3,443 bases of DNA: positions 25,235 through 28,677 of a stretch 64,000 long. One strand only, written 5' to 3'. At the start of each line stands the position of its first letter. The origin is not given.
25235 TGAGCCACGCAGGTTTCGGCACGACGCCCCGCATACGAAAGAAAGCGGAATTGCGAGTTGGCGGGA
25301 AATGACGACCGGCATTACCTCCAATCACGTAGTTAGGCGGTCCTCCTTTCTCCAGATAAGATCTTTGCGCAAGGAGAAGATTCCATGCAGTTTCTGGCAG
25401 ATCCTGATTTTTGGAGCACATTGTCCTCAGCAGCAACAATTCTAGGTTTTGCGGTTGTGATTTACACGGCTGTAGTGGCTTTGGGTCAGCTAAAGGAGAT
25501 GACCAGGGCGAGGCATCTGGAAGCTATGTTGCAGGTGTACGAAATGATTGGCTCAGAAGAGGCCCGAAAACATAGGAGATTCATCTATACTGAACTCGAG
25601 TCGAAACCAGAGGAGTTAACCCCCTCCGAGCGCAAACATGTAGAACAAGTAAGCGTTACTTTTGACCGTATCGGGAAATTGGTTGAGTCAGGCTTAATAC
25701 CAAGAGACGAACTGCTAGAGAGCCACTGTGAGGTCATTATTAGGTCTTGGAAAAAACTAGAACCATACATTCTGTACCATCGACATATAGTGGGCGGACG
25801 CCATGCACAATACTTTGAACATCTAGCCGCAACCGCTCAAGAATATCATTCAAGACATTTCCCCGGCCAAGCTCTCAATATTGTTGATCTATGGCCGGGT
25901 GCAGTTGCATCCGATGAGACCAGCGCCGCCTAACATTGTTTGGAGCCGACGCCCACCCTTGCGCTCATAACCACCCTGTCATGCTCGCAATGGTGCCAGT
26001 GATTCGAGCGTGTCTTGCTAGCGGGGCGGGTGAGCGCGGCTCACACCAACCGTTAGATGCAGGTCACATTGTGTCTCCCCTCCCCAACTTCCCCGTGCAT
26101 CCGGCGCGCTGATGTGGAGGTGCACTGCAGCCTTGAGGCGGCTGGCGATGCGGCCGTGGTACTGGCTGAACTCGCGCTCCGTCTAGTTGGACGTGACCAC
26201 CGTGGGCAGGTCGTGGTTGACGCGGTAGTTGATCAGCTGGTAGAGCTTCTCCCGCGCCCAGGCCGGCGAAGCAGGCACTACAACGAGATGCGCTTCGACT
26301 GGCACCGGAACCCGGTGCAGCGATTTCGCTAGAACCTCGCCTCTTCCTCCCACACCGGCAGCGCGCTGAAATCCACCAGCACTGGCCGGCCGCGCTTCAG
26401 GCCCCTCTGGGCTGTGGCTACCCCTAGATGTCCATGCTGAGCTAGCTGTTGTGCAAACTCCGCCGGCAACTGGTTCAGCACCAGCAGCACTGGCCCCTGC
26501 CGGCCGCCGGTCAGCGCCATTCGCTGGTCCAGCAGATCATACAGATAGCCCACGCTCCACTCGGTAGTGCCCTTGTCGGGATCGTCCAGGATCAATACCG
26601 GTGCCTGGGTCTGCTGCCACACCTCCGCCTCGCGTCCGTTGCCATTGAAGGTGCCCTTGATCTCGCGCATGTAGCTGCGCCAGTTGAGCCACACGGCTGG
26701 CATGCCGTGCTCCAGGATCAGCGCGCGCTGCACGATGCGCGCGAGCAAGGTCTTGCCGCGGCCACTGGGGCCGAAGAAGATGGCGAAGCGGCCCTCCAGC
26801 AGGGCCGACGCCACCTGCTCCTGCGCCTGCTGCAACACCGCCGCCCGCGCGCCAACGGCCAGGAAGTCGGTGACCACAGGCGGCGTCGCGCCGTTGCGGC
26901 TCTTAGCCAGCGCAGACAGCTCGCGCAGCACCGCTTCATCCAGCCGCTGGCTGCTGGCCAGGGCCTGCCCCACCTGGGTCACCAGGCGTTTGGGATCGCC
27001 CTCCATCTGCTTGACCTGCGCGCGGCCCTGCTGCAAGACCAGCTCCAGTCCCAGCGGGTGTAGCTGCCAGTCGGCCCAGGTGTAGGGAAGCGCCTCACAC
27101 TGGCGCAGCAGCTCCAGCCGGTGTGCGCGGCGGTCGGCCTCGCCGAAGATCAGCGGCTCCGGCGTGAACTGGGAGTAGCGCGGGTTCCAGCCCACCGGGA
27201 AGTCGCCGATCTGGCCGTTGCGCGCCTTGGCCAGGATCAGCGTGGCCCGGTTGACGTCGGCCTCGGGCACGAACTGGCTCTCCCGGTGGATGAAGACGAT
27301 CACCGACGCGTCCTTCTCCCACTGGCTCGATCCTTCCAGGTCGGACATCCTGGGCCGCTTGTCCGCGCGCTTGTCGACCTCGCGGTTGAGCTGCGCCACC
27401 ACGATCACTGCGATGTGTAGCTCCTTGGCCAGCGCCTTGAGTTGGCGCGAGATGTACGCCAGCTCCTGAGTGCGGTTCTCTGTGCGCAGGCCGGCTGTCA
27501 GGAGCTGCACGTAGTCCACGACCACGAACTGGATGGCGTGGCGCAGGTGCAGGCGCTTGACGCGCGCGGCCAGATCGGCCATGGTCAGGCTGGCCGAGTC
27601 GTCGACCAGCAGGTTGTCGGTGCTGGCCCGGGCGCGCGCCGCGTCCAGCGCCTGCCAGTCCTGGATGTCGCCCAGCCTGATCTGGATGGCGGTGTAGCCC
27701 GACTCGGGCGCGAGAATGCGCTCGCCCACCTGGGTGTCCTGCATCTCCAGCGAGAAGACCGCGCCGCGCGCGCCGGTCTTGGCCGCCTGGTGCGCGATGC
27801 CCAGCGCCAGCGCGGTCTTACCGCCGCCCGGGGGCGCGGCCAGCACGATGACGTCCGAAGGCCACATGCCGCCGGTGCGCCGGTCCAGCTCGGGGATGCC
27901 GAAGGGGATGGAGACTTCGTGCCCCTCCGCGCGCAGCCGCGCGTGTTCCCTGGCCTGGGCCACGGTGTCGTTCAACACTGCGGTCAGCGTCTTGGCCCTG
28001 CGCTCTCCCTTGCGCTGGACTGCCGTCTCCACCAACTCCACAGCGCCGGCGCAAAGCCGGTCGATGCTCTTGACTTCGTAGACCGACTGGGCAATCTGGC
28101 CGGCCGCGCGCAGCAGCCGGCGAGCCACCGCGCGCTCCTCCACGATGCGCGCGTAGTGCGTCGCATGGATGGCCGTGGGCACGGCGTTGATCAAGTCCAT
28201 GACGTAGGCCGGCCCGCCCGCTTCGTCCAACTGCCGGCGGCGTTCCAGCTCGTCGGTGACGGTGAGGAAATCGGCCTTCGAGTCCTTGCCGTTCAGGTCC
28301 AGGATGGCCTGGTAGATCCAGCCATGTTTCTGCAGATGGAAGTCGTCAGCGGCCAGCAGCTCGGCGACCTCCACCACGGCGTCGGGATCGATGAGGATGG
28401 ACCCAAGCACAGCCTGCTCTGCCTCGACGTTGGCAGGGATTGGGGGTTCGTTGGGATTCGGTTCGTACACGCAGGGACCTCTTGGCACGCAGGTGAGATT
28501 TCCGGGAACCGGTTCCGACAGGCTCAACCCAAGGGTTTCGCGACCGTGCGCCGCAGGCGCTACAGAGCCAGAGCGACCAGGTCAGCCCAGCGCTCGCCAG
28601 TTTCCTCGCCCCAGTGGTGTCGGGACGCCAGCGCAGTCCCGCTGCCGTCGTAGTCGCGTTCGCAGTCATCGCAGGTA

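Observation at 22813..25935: AT-richer three-gene cassette of unknown function immediately downstream of the DUF499 ATPase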

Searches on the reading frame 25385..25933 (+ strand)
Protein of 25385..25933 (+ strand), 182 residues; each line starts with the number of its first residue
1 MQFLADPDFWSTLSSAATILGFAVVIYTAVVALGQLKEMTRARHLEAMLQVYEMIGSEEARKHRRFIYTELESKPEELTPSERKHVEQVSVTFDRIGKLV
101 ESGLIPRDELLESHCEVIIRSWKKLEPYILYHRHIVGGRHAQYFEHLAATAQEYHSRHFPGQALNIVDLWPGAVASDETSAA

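Call 5: search_protein_families(library=pfam, proteins=[window:25385-25933:+], max_evalue=0.1)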
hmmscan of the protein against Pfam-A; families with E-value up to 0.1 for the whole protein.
window:25385-25933:+ (182 aa): 2 families
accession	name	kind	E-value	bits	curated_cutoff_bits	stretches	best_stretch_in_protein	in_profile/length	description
PF15956.11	DUF4760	-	7.9e-09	36.3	25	1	28-149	7-139/141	Domain of unknown function (DUF4760)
PF01077.27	NIR_SIR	-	0.092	12.6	27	0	43-68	111-136/158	Nitrite and sulphite reductase 4Fe-4S domain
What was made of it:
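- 25385..25933 (+): Gene C, 182 aa, a DUF4760 family protein with one N-terminal transmembrane-type helix (aa 16-34 = nt 25430-25486) and its own AAGGAG RBS (25371-25376). It is an independent gene, not part of the A-B module. Pfam PF15956 at 36.3 bits against a gathering threshold of 25 (call 5).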

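Call 8: search_protein_families(library=padloc, proteins=[window:25385-25933:+], max_evalue=0.1)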
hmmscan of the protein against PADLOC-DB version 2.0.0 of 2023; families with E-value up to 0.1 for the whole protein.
window:25385-25933:+ (182 aa): 0 families

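Call 9: search_protein_families(library=phrogs, proteins=[window:25385-25933:+], max_evalue=0.1)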
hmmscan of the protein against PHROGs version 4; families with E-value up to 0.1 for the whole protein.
window:25385-25933:+ (182 aa): 1 family
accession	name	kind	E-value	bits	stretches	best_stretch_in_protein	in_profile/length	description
phrog_2284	-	unknown function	0.083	13.8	0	84-148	93-158/169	-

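Call 10: search_protein_families(library=ncbifam, proteins=[window:25385-25933:+], max_evalue=0.1)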
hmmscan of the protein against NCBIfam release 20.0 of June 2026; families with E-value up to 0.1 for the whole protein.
window:25385-25933:+ (182 aa): 0 families

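Call 53: find_related_loci(query=window:25385-25933:+, collection=viral_contigs, flank=6000)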
Query window:25385-25933:+ (182 aa) in viral_contigs; peptide patterns used: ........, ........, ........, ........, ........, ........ (x = any residue, [..] = any of these).
5 stretches matched a pattern, but none encodes a relative of the query by tblastn (E <= 1e-3).

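Call 55: find_homologous_proteins(query=window:25385-25933:+)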
Query window:25385-25933:+ (182 aa): 37 proteins with E <= 0.001 among 119 candidates.
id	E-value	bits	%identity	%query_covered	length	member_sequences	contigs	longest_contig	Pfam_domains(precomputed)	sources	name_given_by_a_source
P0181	8.2e-116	402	100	100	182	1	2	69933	PF15956.12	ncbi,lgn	ncbi:MAG: hypothetical protein WA040_19845 [Anaerolineae bacterium]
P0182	2.5e-103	362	87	100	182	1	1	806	PF15956.12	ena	-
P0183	4.7e-76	273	69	98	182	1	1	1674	PF15956.12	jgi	jgi:hypothetical protein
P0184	7.2e-75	269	70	93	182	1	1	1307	PF15956.12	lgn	-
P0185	9.7e-75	269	71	93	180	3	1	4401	PF15956.12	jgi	jgi:hypothetical protein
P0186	1.2e-73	265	63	99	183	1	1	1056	PF15956.12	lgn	-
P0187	1.4e-73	265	65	99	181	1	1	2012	PF15956.12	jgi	-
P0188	5.7e-73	263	70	92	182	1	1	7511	PF15956.12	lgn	-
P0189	1.8e-72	261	76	84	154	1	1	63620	PF15956.12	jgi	jgi:hypothetical protein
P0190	6.3e-72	260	68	98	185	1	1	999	PF15956.12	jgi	jgi:hypothetical protein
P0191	1.7e-71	258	64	97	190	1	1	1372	PF15956.12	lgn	-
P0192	8.0e-71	256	65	96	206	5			PF15956.12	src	-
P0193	1.2e-70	255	64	99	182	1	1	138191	PF15956.12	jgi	jgi:Domain of unknown function (DUF4760)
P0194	3.9e-70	254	66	93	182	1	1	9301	PF15956.12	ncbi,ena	-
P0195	3.6e-69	251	64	99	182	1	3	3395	PF15956.12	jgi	jgi:hypothetical protein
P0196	1.7e-68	248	63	93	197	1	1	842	PF15956.12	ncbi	-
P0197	1.2e-65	239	66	93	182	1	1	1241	PF15956.12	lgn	-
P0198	5.3e-65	237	60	100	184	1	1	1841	PF15956.12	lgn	-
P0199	7.5e-65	237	63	92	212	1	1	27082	PF15956.12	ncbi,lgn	ncbi:MAG: DUF4760 domain-containing protein [Caldilineaceae bacterium]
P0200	1.1e-63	233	60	92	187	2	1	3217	PF15956.12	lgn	-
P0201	1.4e-62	229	63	92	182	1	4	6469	PF15956.12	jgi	-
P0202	3.3e-61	225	63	79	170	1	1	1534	PF15956.12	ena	-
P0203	5.3e-61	224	59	93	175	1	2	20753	PF15956.12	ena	-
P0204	1.7e-60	222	61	92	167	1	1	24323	PF15956.12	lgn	-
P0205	1.1e-59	220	59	92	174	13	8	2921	PF15956.12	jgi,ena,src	-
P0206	3.0e-58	215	65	81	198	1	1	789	PF15956.12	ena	-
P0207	3.0e-56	209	62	91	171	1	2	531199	PF15956.12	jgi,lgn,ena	jgi:hypothetical protein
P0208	8.5e-55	204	61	85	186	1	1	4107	PF15956.12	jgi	jgi:Domain of unknown function (DUF4760)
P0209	9.5e-54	200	53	95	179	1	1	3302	PF15956.12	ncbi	-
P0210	2.4e-51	193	57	74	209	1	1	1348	PF15956.12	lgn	-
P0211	5.0e-49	185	52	93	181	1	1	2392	PF15956.12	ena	-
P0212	6.2e-49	185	66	69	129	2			PF15956.12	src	-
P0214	1.1e-44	171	54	82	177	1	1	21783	PF15956.12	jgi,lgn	jgi:hypothetical protein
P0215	1.5e-42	164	57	77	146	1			PF15956.12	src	-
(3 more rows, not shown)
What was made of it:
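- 25385..25933 (+): 37 homologues (call 55).
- On Pfam DUF4760 (gene C): The homologues carry PF15956 as well (call 55).
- Closest known: Pfam DUF4760. Same: All but 3 (fragmentary) of the 37 close homologues carry the same precomputed Pfam assignment (call 55).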

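Call 56: find_encoding_contigs(protein=P0193, flank=6000, max_places=1)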
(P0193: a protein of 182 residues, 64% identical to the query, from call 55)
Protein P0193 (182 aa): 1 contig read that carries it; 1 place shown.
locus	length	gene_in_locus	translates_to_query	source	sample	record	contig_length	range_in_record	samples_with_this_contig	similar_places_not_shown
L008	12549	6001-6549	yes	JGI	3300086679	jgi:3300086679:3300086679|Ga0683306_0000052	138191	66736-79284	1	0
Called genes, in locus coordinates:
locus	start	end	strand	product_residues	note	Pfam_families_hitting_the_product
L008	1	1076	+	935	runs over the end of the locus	PF00270:DEAD, PF00271:Helicase_C, PF13545:HTH_Crp_2 (faint), PF16124:RecQ_Zn_bind, PF09382:RQC, PF14493:HTH_40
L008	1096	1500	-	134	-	-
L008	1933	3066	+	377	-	PF12146:Hydrolase_4 (weak), PF00561:Abhydrolase_1, PF12697:Abhydrolase_6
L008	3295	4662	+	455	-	PF01595:CNNM, PF00571:CBS, PF03471:CorC_HlyC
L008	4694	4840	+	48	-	-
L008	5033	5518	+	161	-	-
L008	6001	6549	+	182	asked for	PF15956:DUF4760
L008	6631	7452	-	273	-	-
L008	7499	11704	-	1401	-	PF02463:SMC_N, PF13175:AAA_15, PF13304:AAA_21 (faint), PF13476:AAA_23, PF13555:AAA_29 (weak), PF02463:SMC_N, PF06470:SMC_hinge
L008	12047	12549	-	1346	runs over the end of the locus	-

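Call 57: find_encoding_contigs(protein=P0207, flank=6000, max_places=1)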
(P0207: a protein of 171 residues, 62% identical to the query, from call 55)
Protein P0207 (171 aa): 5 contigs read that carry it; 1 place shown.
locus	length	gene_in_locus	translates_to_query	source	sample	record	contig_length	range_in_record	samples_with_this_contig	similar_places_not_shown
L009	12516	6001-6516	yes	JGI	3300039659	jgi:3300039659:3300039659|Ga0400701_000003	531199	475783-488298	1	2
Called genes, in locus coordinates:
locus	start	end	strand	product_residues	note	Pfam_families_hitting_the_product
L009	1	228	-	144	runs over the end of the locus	-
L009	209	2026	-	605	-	-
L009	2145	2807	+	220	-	PF12146:Hydrolase_4 (faint), PF00561:Abhydrolase_1, PF12697:Abhydrolase_6 (weak), PF20408:Abhydrolase_11, PF01738:DLH (weak)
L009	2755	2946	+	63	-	-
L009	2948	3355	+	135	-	PF03061:4HBT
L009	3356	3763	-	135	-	PF00903:Glyoxalase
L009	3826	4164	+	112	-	PF00111:Fer2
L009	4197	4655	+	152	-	PF09055:Sod_Ni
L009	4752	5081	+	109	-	PF10502:Peptidase_S26 (weak), PF00717:Peptidase_S24, PF10502:Peptidase_S26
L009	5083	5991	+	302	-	PF16881:LIAS_N, PF04055:Radical_SAM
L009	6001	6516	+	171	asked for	PF15956:DUF4760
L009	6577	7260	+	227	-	-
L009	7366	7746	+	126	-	-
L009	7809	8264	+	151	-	PF00210:Ferritin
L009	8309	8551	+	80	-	-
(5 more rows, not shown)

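Call 58: find_encoding_contigs(protein=P0199, flank=6000, max_places=1)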
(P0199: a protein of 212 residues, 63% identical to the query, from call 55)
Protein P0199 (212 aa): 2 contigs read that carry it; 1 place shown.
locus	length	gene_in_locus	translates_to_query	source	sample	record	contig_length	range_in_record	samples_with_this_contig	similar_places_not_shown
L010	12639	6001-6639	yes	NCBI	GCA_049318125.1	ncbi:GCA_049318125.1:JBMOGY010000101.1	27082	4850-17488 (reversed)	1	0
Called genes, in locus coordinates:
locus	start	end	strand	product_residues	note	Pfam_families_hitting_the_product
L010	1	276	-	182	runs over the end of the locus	PF09685:MamF_MmsF (weak)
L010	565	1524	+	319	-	PF00795:CN_hydrolase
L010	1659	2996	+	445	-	PF00202:Aminotran_3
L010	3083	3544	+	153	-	PF00588:SpoU_methylase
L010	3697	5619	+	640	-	PF02574:S-methyl_trans, PF02219:MTHFR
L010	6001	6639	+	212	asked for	PF15956:DUF4760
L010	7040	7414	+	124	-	-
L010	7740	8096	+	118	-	PF05973:Gp49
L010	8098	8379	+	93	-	PF13443:HTH_26 (weak)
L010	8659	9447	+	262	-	PF00296:Bac_luciferase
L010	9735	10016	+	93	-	PF13744:HTH_37 (weak), PF13443:HTH_26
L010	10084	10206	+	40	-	-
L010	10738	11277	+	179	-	-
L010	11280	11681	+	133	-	-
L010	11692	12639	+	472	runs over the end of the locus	PF13482:RNase_H_2, PF07719:TPR_2 (faint), PF13176:TPR_7 (faint), PF13424:TPR_12 (faint)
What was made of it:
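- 25385..25933 (+): It stands alone in three unrelated contexts (calls 56-58).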

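Call 89: search_dna_similar(query=window:25385-25933:+, collection=phages, mode=protein, max_evalue=0.001, max_rows=10)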
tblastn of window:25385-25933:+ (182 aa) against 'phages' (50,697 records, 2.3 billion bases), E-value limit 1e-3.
No match.

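Call 90: search_dna_similar(query=window:25385-25933:+, collection=plasmids, mode=protein, max_evalue=0.001, max_rows=10)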
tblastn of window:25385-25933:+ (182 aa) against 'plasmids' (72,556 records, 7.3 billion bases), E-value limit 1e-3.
No match.

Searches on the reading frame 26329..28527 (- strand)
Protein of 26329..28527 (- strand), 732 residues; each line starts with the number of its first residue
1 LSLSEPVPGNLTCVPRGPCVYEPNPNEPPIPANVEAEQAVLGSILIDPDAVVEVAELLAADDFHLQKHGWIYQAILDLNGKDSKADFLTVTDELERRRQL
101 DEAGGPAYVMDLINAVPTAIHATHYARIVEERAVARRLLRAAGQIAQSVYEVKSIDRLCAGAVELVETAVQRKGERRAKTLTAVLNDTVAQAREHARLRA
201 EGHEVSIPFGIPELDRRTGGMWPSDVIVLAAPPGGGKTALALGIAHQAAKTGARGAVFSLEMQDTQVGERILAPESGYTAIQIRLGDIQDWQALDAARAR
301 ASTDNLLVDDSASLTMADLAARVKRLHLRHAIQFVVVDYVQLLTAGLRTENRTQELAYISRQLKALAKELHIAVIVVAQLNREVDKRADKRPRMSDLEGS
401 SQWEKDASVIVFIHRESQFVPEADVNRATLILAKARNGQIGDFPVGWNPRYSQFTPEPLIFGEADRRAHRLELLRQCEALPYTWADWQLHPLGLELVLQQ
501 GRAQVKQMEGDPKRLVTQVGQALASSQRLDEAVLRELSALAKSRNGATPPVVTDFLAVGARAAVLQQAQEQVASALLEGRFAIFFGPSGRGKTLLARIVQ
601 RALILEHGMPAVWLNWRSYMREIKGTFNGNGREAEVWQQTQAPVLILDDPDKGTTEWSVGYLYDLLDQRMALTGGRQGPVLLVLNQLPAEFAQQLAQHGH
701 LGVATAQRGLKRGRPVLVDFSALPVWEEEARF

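Call 5: search_protein_families(library=pfam, proteins=[window:26329-28527:-], max_evalue=0.1)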
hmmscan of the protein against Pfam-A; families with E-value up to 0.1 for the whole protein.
window:26329-28527:- (732 aa): 25 families
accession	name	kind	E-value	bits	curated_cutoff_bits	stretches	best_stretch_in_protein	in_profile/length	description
PF03796.21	DnaB_C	-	1.2e-72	244.8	27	1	207-455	2-254/255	DnaB-like helicase C terminal domain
PF00772.26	DnaB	-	6e-32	110.2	23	1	31-131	3-103/103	DnaB-like helicase N terminal domain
PF13481.12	AAA_25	-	8.1e-16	58.7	27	1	209-381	17-191/195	AAA domain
PF06745.19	ATPase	-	2.8e-08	33.8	26.6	1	208-383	2-167/231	KaiC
PF00004.35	AAA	-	4.9e-07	30.7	21.2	1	583-653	2-69/131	ATPase family associated with various cellular activities (AAA)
PF13401.12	AAA_22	-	3.8e-06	27.7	27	1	226-379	7-123/130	AAA domain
PF20720.3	nSTAND3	-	5.6e-06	26.6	27.2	1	567-606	5-44/155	Novel STAND NTPase 3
PF01695.23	IstB_IS21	-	5.7e-06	26.4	24.1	1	227-254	95-122/238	IstB-like ATP binding protein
PF02562.22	PhoH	-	0.00019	21.4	27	0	566-598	6-38/205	PhoH-like protein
PF13604.12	AAA_30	-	0.00023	21.4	27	0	226-342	20-128/191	AAA domain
PF00270.35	DEAD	-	0.0015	18.7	26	0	567-599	2-34/167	DEAD/DEAH box helicase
PF13086.12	AAA_11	-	0.0038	17.5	27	0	226-388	19-159/257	AAA domain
PF02367.23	TsaE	-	0.0041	17.5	26.6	0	565-605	7-47/128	Threonylcarbamoyl adenosine biosynthesis protein TsaE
PF05496.18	RuvB_N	-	0.0042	17.3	27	0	224-247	33-56/159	Holliday junction DNA helicase RuvB P-loop domain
PF06068.19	TIP49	-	0.0043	16.7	23.8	0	226-265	52-96/347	TIP49 P-loop domain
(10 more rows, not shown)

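Call 9: search_protein_families(library=phrogs, proteins=[window:26329-28527:-], max_evalue=0.1)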
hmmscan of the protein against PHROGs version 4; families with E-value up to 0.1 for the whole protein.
window:26329-28527:- (732 aa): 20 families
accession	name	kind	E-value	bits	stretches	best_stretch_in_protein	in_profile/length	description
phrog_19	-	DNA, RNA and nucleotide metabolism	3.9e-101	340.8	1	26-456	153-580/621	DnaB-like replicative helicase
phrog_239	-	DNA, RNA and nucleotide metabolism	5.6e-40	139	1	194-457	335-599/801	DNA primase/helicase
phrog_243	-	DNA, RNA and nucleotide metabolism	3.1e-38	132.3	1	200-456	13-267/273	DnaB-like replicative helicase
phrog_11530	-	unknown function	6.2e-33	115.2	1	303-441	3-142/184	-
phrog_50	-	DNA, RNA and nucleotide metabolism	3.1e-16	60.5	1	562-670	350-464/570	DnaC-like helicase loader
phrog_5482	-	unknown function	5.3e-12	46.1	1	202-418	25-251/341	-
phrog_23150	-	unknown function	1e-10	42.6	1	30-246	5-216/217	-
phrog_3277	-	DNA, RNA and nucleotide metabolism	2.3e-08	35.1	1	580-671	11-109/168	DnaC-like helicase loader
phrog_97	-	other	9e-08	32.7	1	204-251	47-100/506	UvsX-like recombinase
phrog_20000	-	unknown function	1.7e-07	32.3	1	30-90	25-85/132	-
phrog_8337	-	DNA, RNA and nucleotide metabolism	0.00023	21.7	1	206-250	49-94/273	DNA repair protein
phrog_3757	-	unknown function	0.002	18.6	0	567-601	114-148/367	-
phrog_7998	-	unknown function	0.0099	16.1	0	561-615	22-77/339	-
phrog_4871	-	other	0.013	14.9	0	106-252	110-241/764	ATP-dependent protease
phrog_26922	-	DNA, RNA and nucleotide metabolism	0.019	16.6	1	642-671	12-42/92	DnaC-like helicase loader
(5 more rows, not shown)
